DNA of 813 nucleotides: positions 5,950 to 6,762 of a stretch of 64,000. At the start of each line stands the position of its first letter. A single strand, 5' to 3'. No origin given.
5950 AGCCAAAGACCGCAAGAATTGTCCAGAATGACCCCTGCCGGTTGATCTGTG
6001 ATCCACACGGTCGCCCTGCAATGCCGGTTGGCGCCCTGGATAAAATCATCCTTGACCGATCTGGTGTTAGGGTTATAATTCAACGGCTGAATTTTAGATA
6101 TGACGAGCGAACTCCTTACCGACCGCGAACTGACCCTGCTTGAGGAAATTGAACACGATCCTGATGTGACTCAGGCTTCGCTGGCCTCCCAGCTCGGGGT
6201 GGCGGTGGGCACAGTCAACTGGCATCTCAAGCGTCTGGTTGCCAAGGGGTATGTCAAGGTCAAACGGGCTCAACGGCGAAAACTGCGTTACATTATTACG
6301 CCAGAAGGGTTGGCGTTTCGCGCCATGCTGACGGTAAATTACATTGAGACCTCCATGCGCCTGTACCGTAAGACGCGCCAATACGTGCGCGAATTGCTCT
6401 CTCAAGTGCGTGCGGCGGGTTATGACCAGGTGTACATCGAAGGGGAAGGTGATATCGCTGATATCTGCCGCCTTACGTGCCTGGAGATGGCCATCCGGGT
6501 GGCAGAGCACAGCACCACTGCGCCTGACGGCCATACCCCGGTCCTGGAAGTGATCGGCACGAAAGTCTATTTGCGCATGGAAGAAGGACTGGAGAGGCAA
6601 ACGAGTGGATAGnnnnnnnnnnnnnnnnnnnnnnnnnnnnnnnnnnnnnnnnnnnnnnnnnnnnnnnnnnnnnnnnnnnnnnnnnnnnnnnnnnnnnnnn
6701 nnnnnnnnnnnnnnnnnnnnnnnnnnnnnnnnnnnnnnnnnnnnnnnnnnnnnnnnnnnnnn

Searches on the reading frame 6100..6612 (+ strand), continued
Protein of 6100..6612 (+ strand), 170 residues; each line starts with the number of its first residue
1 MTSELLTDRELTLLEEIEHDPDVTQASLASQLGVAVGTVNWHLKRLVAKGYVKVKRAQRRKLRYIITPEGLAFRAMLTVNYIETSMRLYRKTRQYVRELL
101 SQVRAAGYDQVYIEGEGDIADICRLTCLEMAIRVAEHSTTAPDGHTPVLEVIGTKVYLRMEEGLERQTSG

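Call 28: find_encoding_contigs(protein=P0004, flank=7000, max_places=2)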
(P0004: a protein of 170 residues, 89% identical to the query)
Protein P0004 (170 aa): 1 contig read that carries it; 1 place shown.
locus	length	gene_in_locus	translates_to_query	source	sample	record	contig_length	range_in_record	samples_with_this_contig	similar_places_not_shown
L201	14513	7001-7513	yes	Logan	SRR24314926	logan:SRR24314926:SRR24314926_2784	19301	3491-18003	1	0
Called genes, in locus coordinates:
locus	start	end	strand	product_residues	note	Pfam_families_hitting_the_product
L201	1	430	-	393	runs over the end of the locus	PF04230:PS_pyruv_trans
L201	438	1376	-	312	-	PF00685:Sulfotransfer_1, PF13469:Sulfotransfer_3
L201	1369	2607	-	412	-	-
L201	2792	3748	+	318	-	PF00535:Glycos_transf_2, PF13641:Glyco_tranf_2_3 (weak)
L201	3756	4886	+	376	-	PF08323:Glyco_transf_5 (weak), PF13439:Glyco_transf_4, PF13477:Glyco_trans_4_2, PF13579:Glyco_trans_4_4, PF20706:GT4-conflict (weak), PF00534:Glycos_transf_1, PF13692:Glyco_trans_1_4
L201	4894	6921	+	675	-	-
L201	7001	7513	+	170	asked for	PF01047:MarR (weak), PF12802:MarR_2, PF13412:HTH_24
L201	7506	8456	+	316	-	PF01370:Epimerase, PF02719:Polysacc_synt_2 (faint), PF04321:RmlD_sub_bind, PF01073:3Beta_HSD (faint), PF16363:GDP_Man_Dehyd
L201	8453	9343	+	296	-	PF01061:ABC2_membrane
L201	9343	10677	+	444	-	PF00005:ABC_tran, PF13304:AAA_21 (faint), PF14524:Wzt_C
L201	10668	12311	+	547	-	-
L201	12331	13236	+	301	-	PF01209:Ubie_methyltran (weak), PF08241:Methyltransf_11, PF08242:Methyltransf_12 (weak), PF13649:Methyltransf_25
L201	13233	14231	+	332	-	PF01073:3Beta_HSD, PF01370:Epimerase, PF02719:Polysacc_synt_2, PF04321:RmlD_sub_bind, PF05368:NmrA, PF07993:NAD_binding_4 (faint), PF16363:GDP_Man_Dehyd, PF13460:NAD_binding_10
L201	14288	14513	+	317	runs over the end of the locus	PF01370:Epimerase, PF04321:RmlD_sub_bind, PF07993:NAD_binding_4 (faint), PF16363:GDP_Man_Dehyd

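Call 29: find_encoding_contigs(protein=P0012, flank=7000, max_places=2)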
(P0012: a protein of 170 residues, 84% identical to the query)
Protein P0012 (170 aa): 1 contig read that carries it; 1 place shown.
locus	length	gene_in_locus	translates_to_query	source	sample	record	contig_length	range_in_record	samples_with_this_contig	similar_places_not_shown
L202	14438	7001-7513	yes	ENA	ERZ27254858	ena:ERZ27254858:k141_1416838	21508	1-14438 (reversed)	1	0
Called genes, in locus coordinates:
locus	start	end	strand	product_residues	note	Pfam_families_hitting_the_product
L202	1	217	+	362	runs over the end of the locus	PF13439:Glyco_transf_4, PF13477:Glyco_trans_4_2, PF13579:Glyco_trans_4_4, PF20706:GT4-conflict (faint), PF00534:Glycos_transf_1, PF13692:Glyco_trans_1_4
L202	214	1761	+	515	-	PF13231:PMT_2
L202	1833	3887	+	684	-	-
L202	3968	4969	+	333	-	PF03706:LPG_synthase_TM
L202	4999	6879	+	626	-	-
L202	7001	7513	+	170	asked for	PF01047:MarR (weak), PF12802:MarR_2 (weak), PF13412:HTH_24, PF13545:HTH_Crp_2 (faint)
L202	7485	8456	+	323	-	PF01073:3Beta_HSD (faint), PF01370:Epimerase, PF02719:Polysacc_synt_2 (faint), PF04321:RmlD_sub_bind (weak), PF16363:GDP_Man_Dehyd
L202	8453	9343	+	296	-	PF01061:ABC2_membrane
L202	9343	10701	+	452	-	PF00005:ABC_tran, PF13304:AAA_21 (faint), PF14524:Wzt_C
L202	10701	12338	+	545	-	-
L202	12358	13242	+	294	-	PF01209:Ubie_methyltran (weak), PF08241:Methyltransf_11, PF08242:Methyltransf_12 (weak), PF13649:Methyltransf_25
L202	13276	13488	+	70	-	-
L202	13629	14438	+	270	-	?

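Call 30: find_encoding_contigs(protein=P0018, flank=7000, max_places=2)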
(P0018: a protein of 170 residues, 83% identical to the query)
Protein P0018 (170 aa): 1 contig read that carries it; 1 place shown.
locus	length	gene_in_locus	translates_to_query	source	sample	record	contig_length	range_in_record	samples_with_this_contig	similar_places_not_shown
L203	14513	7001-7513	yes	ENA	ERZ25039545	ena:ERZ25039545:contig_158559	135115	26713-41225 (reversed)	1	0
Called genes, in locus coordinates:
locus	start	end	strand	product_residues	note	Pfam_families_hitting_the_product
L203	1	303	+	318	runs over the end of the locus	PF00535:Glycos_transf_2, PF10111:Glyco_tranf_2_2 (weak)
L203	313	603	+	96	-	PF13439:Glyco_transf_4, PF13579:Glyco_trans_4_4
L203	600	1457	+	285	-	PF13439:Glyco_transf_4, PF13579:Glyco_trans_4_4, PF20706:GT4-conflict (weak), PF00534:Glycos_transf_1, PF13692:Glyco_trans_1_4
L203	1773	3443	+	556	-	-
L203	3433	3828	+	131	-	-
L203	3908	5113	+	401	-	PF03706:LPG_synthase_TM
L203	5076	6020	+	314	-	-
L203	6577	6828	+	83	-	-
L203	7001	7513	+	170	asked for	PF01047:MarR (weak), PF12802:MarR_2 (weak), PF13412:HTH_24, PF13545:HTH_Crp_2 (faint)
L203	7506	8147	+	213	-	PF01370:Epimerase, PF04321:RmlD_sub_bind (weak), PF16363:GDP_Man_Dehyd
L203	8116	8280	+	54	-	PF01370:Epimerase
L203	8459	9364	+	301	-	PF01061:ABC2_membrane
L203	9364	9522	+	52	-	-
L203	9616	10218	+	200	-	PF00005:ABC_tran, PF13304:AAA_21 (faint)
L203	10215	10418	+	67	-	-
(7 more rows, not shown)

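Call 47: predict_structure(alignment_id=A1)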
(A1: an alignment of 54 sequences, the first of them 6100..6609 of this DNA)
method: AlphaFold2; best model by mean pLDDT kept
length: 170 residues; sequences in the alignment: 54
mean_pLDDT: 87.3   pTM: 0.69
mean pLDDT of the five models: 87.3, 86.9, 86.2, 84.3, 82.7
residues with pLDDT >= 90: 126; 70-90: 21; 50-70: 13; < 50: 10
segments of 3 or more residues with pLDDT < 50: 139-141, 167-170
pLDDT, mean of each block of 10 residues (from residue 1): 66 94 93 93 96 87 93 93 91 97 94 95 97 78 76 93 50
secondary structure, 60 per line:
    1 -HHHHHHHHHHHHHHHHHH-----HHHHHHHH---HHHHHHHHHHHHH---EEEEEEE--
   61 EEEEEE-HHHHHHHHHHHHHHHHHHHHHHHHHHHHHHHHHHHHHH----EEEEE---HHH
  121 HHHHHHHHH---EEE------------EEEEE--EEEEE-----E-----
elements in order: H2-19 H25-32 H36-48 E52-58 E61-66 H68-105 E110-114 H118-129 E133-135 E148-152 E155-159
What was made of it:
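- On MarR family (Pfam PF01047 / PF12802): In the AlphaFold model (pLDDT 87) the wHTH spans residues 1-67, followed by a single long helix (68-105) and an alpha/beta domain (call 47).
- Closest known: Autoregulated MarR-family repressors with palindromic operators over their own promoters. Different: It is followed by one 38-residue helix and a small alpha/beta domain, instead of being sandwiched between N- and C-terminal dimerisation helices (call 47).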

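Call 49: fold_search(model_id=the predicted structure, library=pdb)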
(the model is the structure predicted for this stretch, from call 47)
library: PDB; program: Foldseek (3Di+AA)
matches with E <= 10: 1654; with E <= 0.001: 13
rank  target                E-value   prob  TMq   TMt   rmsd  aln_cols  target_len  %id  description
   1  4rgu_A                6.5e-05  1.00  0.39  0.46  10.6       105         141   19  Crystal Structure of Putative MarR Family Transcriptional Regulator HcaR from Acinetobacter sp. ADP complexed with fer (released 2015-03-04)
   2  3k0l_A                1.4e-04  1.00  0.42  0.51   9.3       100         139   17  Crystal Structure of Putative MarR Family Transcriptional Regulator from Acinetobacter sp. ADP (released 2009-10-13)
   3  4rgx_A                1.5e-04  1.00  0.39  0.47   9.8       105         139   20  Crystal Structure of Putative MarR Family Transcriptional Regulator HcaR from Acinetobacter sp. ADP complexed with 3,4 (released 2015-03-04)
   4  4rgr_A                1.8e-04  1.00  0.39  0.47  10.3       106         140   20  Crystal Structure of Putative MarR Family Transcriptional Regulator HcaR from Acinetobacter sp. ADP (released 2015-03-04)
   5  4rgu_B                2.5e-04  1.00  0.39  0.45  10.3       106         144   20  Crystal Structure of Putative MarR Family Transcriptional Regulator HcaR from Acinetobacter sp. ADP complexed with fer (released 2015-03-04)
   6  6jbx_A                3.2e-04  1.00  0.41  0.47   7.6       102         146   22  Crystal structure of Streptococcus pneumoniae FabT in complex with DNA (released 2019-07-24)
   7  4rgx_B                3.4e-04  1.00  0.37  0.47  11.4       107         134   19  Crystal Structure of Putative MarR Family Transcriptional Regulator HcaR from Acinetobacter sp. ADP complexed with 3,4 (released 2015-03-04)
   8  3k0l_B                4.0e-04  1.00  0.38  0.46  10.5       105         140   21  Crystal Structure of Putative MarR Family Transcriptional Regulator from Acinetobacter sp. ADP (released 2009-10-13)
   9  1lnw_A                5.2e-04  1.00  0.45  0.53   7.8       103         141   18  CRYSTAL STRUCTURE OF THE MEXR REPRESSOR OF THE MEXAB-OPRM MULTIDRUG EFFLUX OPERON OF PSEUDOMONAS AERUGINOSA (released 2002-09-11)
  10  6jbx_B                5.5e-04  1.00  0.40  0.46   7.7       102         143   22  Crystal structure of Streptococcus pneumoniae FabT in complex with DNA (released 2019-07-24)
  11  3bpx_A                7.0e-04  1.00  0.33  0.38  12.0       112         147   22  Crystal Structure of MarR (released 2008-05-20)
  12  5x80_B                7.4e-04  1.00  0.42  0.52   8.7       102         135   24  CRYSTAL STRUCTURE OF MYCOBACTERIUM TUBERCULOSIS MARR FAMILY PROTEIN RV2887 COMPLEX WITH SALICYLIC ACID (released 2017-08-09)
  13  5eri                  8.4e-04  1.00  0.42  0.46   9.0       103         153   19  MarR Protein from Peptoclostridium difficile DA00132 (released 2016-11-16)
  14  3bpx_B                1.0e-03  1.00  0.45  0.54   7.7       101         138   22  Crystal Structure of MarR (released 2008-05-20)
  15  4fht_B                1.0e-03  1.00  0.43  0.51   9.8       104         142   18  Crystal Structure of the PcaV transcriptional regulator from Streptomyces coelicolor in complex with its natural ligan (released 2013-04-24)
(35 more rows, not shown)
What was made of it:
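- Closest known: Autoregulated MarR-family repressors with palindromic operators over their own promoters. Same: The best structural matches of the N-terminal 100 residues are HcaR, FabT-DNA, MexR and MepR-DNA (call 49).
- Closest known: Sso10a-type wHTH plus long coiled-coil helix proteins. Same: The fold of residues 1-95, a wHTH followed by a long helix likely to mediate dimerisation, matches with TM 0.77 normalised to the target and rmsd 2.7 A (call 49).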

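Call 64: find_encoding_contigs(protein=window:6100-6612:+, flank=1000, max_places=2)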
Protein window:6100-6612:+ (170 aa): 2 contigs read that carry it; 1 place shown.
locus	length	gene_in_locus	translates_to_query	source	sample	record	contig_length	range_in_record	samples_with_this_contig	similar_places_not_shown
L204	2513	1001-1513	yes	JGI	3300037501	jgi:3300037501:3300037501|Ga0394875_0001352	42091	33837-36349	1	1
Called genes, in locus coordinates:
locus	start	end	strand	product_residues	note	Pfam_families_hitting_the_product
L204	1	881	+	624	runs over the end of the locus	-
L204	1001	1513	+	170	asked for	PF01047:MarR (weak), PF12802:MarR_2, PF13412:HTH_24, PF13545:HTH_Crp_2 (faint)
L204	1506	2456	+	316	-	PF01370:Epimerase, PF02719:Polysacc_synt_2 (faint), PF04321:RmlD_sub_bind (weak), PF16363:GDP_Man_Dehyd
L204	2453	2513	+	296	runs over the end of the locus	PF01061:ABC2_membrane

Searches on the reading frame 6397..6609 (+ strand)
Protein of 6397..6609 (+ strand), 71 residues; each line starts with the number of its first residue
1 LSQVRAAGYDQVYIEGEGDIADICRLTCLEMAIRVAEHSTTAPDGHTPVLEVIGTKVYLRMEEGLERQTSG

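Call 57: predict_structure(alignment_id=A4)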
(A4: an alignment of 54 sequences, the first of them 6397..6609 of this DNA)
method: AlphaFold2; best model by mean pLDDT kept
length: 71 residues; sequences in the alignment: 54
mean_pLDDT: 79.3   pTM: 0.62
mean pLDDT of the five models: 79.3, 78.9, 78.5, 77.6, 76.5
residues with pLDDT >= 90: 25; 70-90: 29; 50-70: 10; < 50: 7
segments of 3 or more residues with pLDDT < 50: 65-71
pLDDT, mean of each block of 10 residues (from residue 1): 84 91 92 79 71 89 53 35
secondary structure, 60 per line:
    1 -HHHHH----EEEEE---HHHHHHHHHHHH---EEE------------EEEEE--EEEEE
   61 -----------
elements in order: H2-6 E11-15 H19-30 E34-36 E49-53 E56-60

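Call 60: fold_search(model_id=the predicted structure, library=pdb)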
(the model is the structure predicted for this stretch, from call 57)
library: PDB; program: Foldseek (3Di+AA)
matches with E <= 10: 330; with E <= 0.001: 0
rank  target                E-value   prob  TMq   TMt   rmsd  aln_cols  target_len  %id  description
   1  7ohw_A                8.1e-02  0.54  0.39  0.23   7.2        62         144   14  Nog1-TAP associated immature ribosomal particles from S. cerevisiae after rpL25 expression shut down, population B (released 2021-11-03)
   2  5ixm_H                2.9e-01  0.87  0.50  0.26   2.2        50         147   16  The LPS Transporter LptDE from Yersinia pestis, core complex (released 2016-05-18)
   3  4rh8_A                3.3e-01  0.69  0.49  0.28  13.6        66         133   14  Crystal structure of the outer membrane lipopolysaccharide transport protein LptE (RlpB) from Escherichia coli in the  (released 2015-11-11)
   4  5iv8_D                3.6e-01  0.90  0.52  0.26   1.9        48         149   14  The LPS Transporter LptDE from Klebsiella pneumoniae, core complex (released 2016-05-18)
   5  4rh8_C                3.6e-01  0.87  0.49  0.27   1.8        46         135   17  Crystal structure of the outer membrane lipopolysaccharide transport protein LptE (RlpB) from Escherichia coli in the  (released 2015-11-11)
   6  4q35_B                5.0e-01  0.80  0.47  0.24   2.1        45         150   16  Structure of a membrane protein (released 2014-06-25)
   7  9q8n_B                6.5e-01  0.75  0.48  0.24   2.0        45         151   16  Cryo-EM structure of Shigella flexneri LptDE bound by a Bicyclic peptide molecule (Compound 16) (released 2025-10-15)
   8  9rpt_B                7.0e-01  0.75  0.49  0.25   1.9        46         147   15  Cryo-EM structure of the open state of Shigella flexneri LptDE bound by the RBP of Oekolampad phage (released 2025-12-10)
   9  6fua_A                7.0e-01  0.41  0.47  0.12   3.6        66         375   17  ATP phosphoribosyltransferase (HisZG ATPPRT) from Psychrobacter arcticus in complex with PRPP and ADP (released 2018-10-24)
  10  4n4r_B                7.5e-01  0.60  0.49  0.25   2.6        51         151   20  Structure basis of lipopolysaccharide biogenesis (released 2014-06-25)
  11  9ia2_B                7.5e-01  0.54  0.44  0.22   2.2        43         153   19  LpDEM from Escherichia coli (released 2025-12-10)
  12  9i94_B                8.0e-01  0.72  0.49  0.24   1.7        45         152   16  Cryo-EM structure of Shigella flexneri LptDE bound by a Bicyclic peptide molecule (Compound 3) (released 2025-10-15)
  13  9kn3_B                8.0e-01  0.69  0.48  0.24   1.8        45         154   18  Cryo-EM structure of LptDEM complex from Escherichia coli (released 2025-07-23)
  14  1vdm_A                8.5e-01  0.11  0.31  0.17   7.7        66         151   15  Crystal structure of purine phosphoribosyltransferase from Pyrococcus horikoshii Ot3 (released 2005-05-24)
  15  1vdm_I                9.1e-01  0.13  0.32  0.18   8.1        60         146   13  Crystal structure of purine phosphoribosyltransferase from Pyrococcus horikoshii Ot3 (released 2005-05-24)
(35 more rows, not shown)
